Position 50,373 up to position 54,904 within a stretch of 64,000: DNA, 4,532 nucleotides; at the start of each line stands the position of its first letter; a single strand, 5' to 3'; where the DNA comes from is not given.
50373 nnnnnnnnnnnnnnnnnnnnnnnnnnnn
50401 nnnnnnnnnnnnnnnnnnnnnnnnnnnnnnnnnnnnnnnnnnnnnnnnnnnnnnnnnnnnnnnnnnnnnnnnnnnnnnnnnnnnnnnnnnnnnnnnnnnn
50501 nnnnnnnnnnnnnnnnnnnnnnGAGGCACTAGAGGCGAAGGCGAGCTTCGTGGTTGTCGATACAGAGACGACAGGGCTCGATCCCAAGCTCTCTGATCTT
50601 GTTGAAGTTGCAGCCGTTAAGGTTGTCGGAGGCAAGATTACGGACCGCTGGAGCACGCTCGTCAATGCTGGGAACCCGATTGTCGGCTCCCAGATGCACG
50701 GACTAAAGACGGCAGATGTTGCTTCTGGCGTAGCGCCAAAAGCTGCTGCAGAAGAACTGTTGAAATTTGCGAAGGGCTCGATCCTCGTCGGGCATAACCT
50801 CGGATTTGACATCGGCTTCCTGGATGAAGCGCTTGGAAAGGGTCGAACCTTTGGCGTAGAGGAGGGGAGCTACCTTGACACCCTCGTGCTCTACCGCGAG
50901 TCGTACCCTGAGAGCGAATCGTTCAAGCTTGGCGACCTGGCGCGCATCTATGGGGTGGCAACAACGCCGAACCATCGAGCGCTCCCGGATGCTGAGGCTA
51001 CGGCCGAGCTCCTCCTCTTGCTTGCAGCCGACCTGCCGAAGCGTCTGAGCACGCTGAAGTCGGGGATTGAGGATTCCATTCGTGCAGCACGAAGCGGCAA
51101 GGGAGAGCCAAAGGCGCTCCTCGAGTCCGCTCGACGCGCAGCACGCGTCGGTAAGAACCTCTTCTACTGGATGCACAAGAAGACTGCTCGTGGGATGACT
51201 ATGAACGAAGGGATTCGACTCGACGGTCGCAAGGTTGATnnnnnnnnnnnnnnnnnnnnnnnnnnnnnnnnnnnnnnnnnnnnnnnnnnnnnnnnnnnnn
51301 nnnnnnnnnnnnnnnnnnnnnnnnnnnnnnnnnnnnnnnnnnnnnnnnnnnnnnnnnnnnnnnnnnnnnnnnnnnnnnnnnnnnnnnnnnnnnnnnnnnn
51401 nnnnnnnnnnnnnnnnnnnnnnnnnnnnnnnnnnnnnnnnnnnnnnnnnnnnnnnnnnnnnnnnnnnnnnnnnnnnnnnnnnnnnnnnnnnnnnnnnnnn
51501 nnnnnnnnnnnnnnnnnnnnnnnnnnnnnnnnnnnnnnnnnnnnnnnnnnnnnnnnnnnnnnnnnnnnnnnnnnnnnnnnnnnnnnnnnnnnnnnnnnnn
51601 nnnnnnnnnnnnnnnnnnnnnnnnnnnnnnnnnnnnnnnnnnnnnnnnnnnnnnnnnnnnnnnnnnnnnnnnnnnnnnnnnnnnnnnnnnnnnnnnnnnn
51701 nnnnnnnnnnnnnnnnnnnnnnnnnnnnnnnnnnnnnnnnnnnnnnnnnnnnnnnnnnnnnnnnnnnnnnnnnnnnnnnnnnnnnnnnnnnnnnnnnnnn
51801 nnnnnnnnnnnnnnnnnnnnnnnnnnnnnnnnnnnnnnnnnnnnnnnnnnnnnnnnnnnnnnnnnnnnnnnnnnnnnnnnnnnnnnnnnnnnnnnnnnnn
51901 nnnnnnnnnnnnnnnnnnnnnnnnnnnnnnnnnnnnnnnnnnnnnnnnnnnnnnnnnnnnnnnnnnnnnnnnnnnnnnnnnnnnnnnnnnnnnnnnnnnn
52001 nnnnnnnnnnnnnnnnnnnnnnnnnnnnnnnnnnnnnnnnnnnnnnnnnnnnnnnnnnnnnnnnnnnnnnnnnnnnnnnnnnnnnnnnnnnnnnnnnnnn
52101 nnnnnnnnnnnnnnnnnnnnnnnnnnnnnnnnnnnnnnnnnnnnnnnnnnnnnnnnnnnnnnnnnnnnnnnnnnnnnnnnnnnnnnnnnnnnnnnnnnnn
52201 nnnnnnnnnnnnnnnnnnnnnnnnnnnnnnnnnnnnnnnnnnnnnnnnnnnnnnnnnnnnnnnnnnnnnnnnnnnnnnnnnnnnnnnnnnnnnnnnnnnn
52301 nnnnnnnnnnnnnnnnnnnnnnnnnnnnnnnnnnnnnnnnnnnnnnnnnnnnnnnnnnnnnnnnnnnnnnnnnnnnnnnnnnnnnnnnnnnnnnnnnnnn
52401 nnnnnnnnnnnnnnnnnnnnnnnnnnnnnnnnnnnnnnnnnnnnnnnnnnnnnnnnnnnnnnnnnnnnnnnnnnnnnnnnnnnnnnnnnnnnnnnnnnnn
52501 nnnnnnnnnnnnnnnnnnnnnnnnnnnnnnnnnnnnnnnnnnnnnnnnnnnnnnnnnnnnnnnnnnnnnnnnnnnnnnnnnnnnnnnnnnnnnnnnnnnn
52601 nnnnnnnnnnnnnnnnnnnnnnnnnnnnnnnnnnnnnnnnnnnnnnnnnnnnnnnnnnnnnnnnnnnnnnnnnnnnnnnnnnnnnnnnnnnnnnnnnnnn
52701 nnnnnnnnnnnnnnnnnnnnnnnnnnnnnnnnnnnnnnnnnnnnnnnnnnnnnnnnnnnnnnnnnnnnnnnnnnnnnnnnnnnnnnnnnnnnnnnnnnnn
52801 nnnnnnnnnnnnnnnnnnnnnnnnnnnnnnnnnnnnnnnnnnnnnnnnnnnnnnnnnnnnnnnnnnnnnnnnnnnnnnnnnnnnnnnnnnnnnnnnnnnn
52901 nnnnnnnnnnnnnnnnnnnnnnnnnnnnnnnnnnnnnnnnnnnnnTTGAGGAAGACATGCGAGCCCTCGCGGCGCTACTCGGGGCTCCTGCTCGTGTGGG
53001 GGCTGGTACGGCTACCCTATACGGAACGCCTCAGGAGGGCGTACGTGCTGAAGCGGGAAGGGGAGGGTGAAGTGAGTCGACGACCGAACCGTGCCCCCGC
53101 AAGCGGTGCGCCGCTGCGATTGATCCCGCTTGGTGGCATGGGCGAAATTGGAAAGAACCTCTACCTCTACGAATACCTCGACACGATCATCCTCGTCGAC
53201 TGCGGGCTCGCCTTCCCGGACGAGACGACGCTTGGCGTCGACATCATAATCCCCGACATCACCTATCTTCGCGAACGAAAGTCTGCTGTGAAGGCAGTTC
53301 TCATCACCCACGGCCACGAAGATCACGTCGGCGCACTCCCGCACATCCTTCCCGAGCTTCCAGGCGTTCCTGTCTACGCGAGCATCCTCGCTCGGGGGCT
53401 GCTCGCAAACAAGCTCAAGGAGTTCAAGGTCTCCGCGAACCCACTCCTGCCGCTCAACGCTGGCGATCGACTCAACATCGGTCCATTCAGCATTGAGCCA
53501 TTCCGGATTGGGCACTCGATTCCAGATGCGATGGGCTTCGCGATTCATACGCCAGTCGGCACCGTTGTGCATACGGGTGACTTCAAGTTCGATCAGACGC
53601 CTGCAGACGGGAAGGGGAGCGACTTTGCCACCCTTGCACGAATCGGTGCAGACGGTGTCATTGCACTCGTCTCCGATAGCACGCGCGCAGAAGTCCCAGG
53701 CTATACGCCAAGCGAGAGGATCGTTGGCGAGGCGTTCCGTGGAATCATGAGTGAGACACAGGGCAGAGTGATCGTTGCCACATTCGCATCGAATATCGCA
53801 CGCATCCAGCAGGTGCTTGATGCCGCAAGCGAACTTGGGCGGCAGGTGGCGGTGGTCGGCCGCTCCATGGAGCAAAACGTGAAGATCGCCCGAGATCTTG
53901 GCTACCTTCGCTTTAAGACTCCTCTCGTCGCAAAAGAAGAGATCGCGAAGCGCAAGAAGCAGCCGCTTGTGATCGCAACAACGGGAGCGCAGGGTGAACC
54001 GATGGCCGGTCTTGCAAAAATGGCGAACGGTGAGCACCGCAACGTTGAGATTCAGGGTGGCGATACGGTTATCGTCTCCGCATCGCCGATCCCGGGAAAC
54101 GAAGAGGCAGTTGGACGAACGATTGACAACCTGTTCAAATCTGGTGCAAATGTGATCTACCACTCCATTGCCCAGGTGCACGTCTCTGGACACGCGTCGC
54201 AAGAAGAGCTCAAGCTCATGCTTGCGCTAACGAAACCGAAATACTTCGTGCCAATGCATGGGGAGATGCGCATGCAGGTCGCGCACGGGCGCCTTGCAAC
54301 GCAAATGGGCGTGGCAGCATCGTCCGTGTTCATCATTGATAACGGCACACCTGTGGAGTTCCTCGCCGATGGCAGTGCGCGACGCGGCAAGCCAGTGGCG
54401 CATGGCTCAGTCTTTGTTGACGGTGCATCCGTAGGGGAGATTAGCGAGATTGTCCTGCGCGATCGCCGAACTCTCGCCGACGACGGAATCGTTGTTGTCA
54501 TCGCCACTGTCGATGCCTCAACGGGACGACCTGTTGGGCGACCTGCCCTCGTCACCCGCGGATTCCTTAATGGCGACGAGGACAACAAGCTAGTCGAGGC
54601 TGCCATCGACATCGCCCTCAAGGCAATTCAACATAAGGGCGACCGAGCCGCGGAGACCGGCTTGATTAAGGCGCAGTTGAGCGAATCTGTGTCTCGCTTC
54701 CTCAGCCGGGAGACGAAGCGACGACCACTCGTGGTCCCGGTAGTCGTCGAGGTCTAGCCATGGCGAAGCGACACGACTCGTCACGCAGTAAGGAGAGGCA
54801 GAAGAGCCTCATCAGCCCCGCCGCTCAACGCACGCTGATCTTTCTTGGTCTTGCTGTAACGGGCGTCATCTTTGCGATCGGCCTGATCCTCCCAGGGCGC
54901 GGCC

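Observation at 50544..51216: The exonuclease insert replaces most of the PNPase alpha-helical domain but helical flanks remain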

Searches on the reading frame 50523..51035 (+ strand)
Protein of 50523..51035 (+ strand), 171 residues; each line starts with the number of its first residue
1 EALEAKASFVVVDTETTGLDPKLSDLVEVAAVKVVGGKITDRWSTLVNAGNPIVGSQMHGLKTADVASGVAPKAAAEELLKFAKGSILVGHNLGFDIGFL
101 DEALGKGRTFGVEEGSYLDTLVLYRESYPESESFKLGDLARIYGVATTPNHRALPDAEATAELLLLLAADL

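Call 26: search_protein_representatives(protein=window:50523-51035:+)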
Query: 171 residues. Proteins with E-value up to 0.001 (for the whole library): 22860; up to 1e-10: 6865; up to 1e-30: 21. The best 150 are listed.
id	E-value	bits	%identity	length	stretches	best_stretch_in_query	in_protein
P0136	3.1e-77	274.4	76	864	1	5-171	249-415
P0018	2.6e-54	199.9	75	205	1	31-149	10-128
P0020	8.4e-50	185.2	77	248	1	58-171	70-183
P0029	1.2e-49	184.7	56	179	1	8-170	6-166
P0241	1.4e-48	181.3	55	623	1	5-170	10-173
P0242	4.6e-46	173.1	54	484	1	8-171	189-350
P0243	7.3e-46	172.4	75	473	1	5-114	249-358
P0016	1.6e-44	168.0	56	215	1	2-171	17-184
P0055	5.6e-42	159.8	57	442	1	24-164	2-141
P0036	6.4e-42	159.6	60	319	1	4-137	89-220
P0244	3.9e-40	153.8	58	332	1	6-135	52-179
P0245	9.8e-40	152.5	54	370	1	2-151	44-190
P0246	1.2e-39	152.3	33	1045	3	8-166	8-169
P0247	6.2e-36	140.2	35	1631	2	8-166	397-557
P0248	2.0e-35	138.5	48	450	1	8-171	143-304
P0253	3.7e-30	121.4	45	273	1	5-171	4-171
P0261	7.0e-25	104.2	45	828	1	8-164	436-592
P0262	9.9e-25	103.8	47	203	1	5-163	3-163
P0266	2.2e-24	102.6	41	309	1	7-167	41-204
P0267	2.4e-24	102.5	44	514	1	7-164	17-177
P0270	7.4e-24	100.9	44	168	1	8-168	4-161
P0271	8.8e-24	100.7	45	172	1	8-168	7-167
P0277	5.9e-23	98.0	44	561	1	7-167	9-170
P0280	9.8e-23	97.3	47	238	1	6-167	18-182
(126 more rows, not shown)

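Call 27: search_protein_families(library=pfam, proteins=[P0253, P0261, P0262, P0248, P0246, P0267, P0270, P0277, P0280, P0241], max_evalue=0.001)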
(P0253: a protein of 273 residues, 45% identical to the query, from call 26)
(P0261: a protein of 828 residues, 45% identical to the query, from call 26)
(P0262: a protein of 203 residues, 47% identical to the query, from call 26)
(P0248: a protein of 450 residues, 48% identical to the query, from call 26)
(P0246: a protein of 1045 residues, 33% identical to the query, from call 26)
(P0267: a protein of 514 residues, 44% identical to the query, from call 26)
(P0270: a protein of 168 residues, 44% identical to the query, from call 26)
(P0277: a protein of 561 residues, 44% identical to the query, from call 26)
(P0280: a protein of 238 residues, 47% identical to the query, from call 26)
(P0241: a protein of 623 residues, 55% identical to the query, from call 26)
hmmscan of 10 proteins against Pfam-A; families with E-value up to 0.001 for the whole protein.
P0253 (273 aa): 2 families
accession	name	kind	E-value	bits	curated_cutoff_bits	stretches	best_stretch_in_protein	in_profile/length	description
PF00929.31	RNase_T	-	3.5e-28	99.6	24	1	9-164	1-164/164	Exonuclease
PF16473.11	Rv2179c-like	-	4.8e-05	23.6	27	1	10-164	4-173/177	3'-5' exoribonuclease Rv2179c-like domain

P0261 (828 aa): 4 families
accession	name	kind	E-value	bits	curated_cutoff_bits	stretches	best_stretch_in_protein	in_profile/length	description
PF00929.31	RNase_T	-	4.5e-37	128.6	24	1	438-592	1-164/164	Exonuclease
PF02811.25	PHP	-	7.7e-33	114.6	26.4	1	350-705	1-158/164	PHP domain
PF14480.11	DNA_pol3_a_NI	-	8.5e-13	48.5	22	1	5-75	1-71/72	DNA polymerase III polC-type N-terminus I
PF13482.12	RNase_H_2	-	8.3e-05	23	22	1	439-622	2-161/165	RNase_H superfamily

P0262 (203 aa): 2 families
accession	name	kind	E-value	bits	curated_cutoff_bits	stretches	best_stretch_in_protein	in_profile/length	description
PF00929.31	RNase_T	-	3.9e-38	132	24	1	8-164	1-164/164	Exonuclease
PF16473.11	Rv2179c-like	-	0.00034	20.8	27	0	8-164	3-173/177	3'-5' exoribonuclease Rv2179c-like domain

P0248 (450 aa): 2 families
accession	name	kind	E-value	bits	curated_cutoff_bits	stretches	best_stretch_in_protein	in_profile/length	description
PF00929.31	RNase_T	-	6.4e-19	69.5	24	1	145-296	1-163/164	Exonuclease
PF01138.27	RNase_PH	-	9.9e-11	42.6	25.5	1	374-444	1-67/130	3' exoribonuclease family, domain 1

P0246 (1045 aa): 5 families
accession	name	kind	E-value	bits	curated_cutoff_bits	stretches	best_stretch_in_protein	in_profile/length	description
PF00929.31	RNase_T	-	6.9e-88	293.8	24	3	10-164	1-161/164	Exonuclease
PF16473.11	Rv2179c-like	-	2.2e-10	41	27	0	475-631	3-172/177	3'-5' exoribonuclease Rv2179c-like domain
PF02151.25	UVR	-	2.7e-07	30.6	21.5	1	873-905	3-35/36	UvrB/uvrC motif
PF13482.12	RNase_H_2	-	3.9e-06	27.3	22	0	12-60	3-50/165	RNase_H superfamily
PF01541.30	GIY-YIG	-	1.3e-05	25.8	22.6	1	683-755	2-73/78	GIY-YIG catalytic domain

P0267 (514 aa): 3 families
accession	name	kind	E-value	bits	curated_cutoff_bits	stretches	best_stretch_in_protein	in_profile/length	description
PF00929.31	RNase_T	-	1e-35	124.1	24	1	20-177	1-164/164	Exonuclease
PF16473.11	Rv2179c-like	-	6.3e-09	36.2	27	1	20-180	3-176/177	3'-5' exoribonuclease Rv2179c-like domain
PF01541.30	GIY-YIG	-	8.7e-09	36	22.6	1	221-295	3-78/78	GIY-YIG catalytic domain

P0270 (168 aa): 4 families
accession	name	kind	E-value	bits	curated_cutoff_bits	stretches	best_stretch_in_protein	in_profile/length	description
PF00929.31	RNase_T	-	7.7e-29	101.8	24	1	6-157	1-164/164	Exonuclease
PF21762.3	DEDDh_C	-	6.4e-05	23.6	27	1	86-159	110-187/188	DNA polymerase III subunit epsilon-like, C-terminal domain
PF16473.11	Rv2179c-like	-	0.00028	21.1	27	0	6-157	3-173/177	3'-5' exoribonuclease Rv2179c-like domain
PF01612.26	DNA_pol_A_exo1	-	0.00029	21.1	23.6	0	83-136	74-127/173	3'-5' exonuclease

P0277 (561 aa): 3 families
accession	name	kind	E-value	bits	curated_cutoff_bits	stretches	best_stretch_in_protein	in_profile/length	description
PF00929.31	RNase_T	-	9e-38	130.8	24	1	12-166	1-163/164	Exonuclease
PF01541.30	GIY-YIG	-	4.6e-06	27.3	22.6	1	220-292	3-74/78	GIY-YIG catalytic domain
PF16473.11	Rv2179c-like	-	3.7e-05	24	27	1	12-169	3-175/177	3'-5' exoribonuclease Rv2179c-like domain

P0280 (238 aa): 2 families
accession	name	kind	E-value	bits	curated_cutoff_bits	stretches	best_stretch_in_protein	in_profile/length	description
PF00929.31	RNase_T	-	1.2e-30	107.6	24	1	22-179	1-164/164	Exonuclease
PF16473.11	Rv2179c-like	-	2.1e-06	28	27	1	22-180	3-174/177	3'-5' exoribonuclease Rv2179c-like domain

P0241 (623 aa): 8 families
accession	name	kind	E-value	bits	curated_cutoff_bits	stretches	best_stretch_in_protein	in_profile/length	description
PF01138.27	RNase_PH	-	2.6e-28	99.5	25.5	1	243-376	1-130/130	3' exoribonuclease family, domain 1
PF00929.31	RNase_T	-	1.5e-24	87.9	24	1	15-167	1-164/164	Exonuclease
PF00575.29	S1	-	2.9e-18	66.4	22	1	540-611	2-74/74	S1 RNA binding domain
PF00013.35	KH_1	-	2.3e-11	43.7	21.5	1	477-534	2-65/66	KH domain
PF16473.11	Rv2179c-like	-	6.3e-05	23.2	27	1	15-166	3-172/177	3'-5' exoribonuclease Rv2179c-like domain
PF07650.23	KH_2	-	6.6e-05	23.1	22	1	474-518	24-68/78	KH domain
PF03725.20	RNase_PH_C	-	6.8e-05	23.2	20.8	1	380-449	2-66/67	3' exoribonuclease family, domain 2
PF21762.3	DEDDh_C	-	0.00059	20.5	27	0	90-168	107-186/188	DNA polymerase III subunit epsilon-like, C-terminal domain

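Call 39: list_cluster_members(proteins=[P0253, P0262, P0270, P0271, P0280, P0266, P0248, P0136])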
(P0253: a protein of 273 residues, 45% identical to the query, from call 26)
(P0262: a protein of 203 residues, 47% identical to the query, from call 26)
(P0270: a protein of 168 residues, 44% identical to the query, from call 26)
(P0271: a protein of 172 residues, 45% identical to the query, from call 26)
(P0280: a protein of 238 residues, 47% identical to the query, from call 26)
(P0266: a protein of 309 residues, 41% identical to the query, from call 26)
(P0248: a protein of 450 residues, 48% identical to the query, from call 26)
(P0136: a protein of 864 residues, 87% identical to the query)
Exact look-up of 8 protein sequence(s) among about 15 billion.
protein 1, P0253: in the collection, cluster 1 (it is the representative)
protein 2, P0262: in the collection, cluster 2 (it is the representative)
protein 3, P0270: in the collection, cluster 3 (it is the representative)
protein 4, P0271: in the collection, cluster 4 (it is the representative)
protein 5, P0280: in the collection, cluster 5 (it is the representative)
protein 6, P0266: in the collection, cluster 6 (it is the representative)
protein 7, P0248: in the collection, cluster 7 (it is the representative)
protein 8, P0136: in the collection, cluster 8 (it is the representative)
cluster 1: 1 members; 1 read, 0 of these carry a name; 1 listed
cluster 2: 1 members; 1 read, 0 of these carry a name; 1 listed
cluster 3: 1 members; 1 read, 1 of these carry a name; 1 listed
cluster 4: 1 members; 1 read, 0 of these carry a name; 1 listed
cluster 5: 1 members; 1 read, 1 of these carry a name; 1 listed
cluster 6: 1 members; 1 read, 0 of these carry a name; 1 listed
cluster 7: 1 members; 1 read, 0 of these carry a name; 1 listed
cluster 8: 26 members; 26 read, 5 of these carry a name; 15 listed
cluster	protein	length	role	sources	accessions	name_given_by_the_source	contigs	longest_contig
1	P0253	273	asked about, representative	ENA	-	-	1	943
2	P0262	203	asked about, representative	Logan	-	-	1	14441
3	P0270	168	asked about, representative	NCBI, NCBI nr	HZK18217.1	MAG TPA: 3'-5' exonuclease, partial [Clostridia bacterium] | 3'-5' exonuclease [Clostridia bacterium]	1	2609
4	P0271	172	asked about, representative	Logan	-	-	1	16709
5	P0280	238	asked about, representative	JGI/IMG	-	DNA polymerase-3 subunit epsilon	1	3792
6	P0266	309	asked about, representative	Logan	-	-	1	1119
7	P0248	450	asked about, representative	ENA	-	-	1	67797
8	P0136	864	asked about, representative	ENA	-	-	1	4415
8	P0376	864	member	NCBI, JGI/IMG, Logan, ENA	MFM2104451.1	MAG: polyribonucleotide nucleotidyltransferase [Chloroflexota bacterium] | polyribonucleotide nucleotidyltransferase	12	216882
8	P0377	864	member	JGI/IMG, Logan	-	polyribonucleotide nucleotidyltransferase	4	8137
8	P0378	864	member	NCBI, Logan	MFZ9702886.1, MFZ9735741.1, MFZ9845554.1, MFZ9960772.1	MAG: polyribonucleotide nucleotidyltransferase [Candidatus Limnocylindrus sp.]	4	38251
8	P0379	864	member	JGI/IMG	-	polyribonucleotide nucleotidyltransferase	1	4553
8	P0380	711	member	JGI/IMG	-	polyribonucleotide nucleotidyltransferase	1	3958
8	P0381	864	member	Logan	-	-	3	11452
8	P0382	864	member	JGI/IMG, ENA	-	-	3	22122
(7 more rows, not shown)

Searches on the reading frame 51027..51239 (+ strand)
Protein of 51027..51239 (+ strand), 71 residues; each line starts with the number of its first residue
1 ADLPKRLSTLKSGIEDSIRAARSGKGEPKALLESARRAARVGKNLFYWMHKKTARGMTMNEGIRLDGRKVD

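Call 23: search_protein_families(library=pfam, proteins=[window:51027-51239:+], max_evalue=10)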
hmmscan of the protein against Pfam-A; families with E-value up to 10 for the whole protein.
window:51027-51239:+ (71 aa): 1 family
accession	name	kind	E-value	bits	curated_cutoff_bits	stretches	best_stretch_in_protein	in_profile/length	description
PF03726.19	PNPase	-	0.015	16.2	24.6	1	43-69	55-81/81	Polyribonucleotide nucleotidyltransferase, RNA binding domain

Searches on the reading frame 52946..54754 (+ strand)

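Call 46: search_protein_families(library=pfam, proteins=[window:52946-54754:+], max_evalue=0.0001)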
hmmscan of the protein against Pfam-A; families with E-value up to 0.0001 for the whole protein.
window:52946-54754:+ (603 aa): 5 families
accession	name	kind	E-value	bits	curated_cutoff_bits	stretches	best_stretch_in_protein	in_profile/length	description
PF22505.1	RNase_J_b_CASP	-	1.1e-47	161.4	27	1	272-396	1-126/126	Ribonuclease J, beta-CASP domain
PF17770.6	RNase_J_C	-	4.7e-23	82.5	23.8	1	503-603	1-102/102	Ribonuclease J C-terminal domain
PF00753.33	Lactamase_B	-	1.4e-12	48.5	22.7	1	70-217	6-154/196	Metallo-beta-lactamase superfamily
PF12706.13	Lactamase_B_2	-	6.2e-12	46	27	1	82-216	3-147/200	Beta-lactamase superfamily domain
PF07521.17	RMMBL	-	6.9e-11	42.4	21.6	1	406-456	7-58/63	Zn-dependent metallo-hydrolase RNA specificity domain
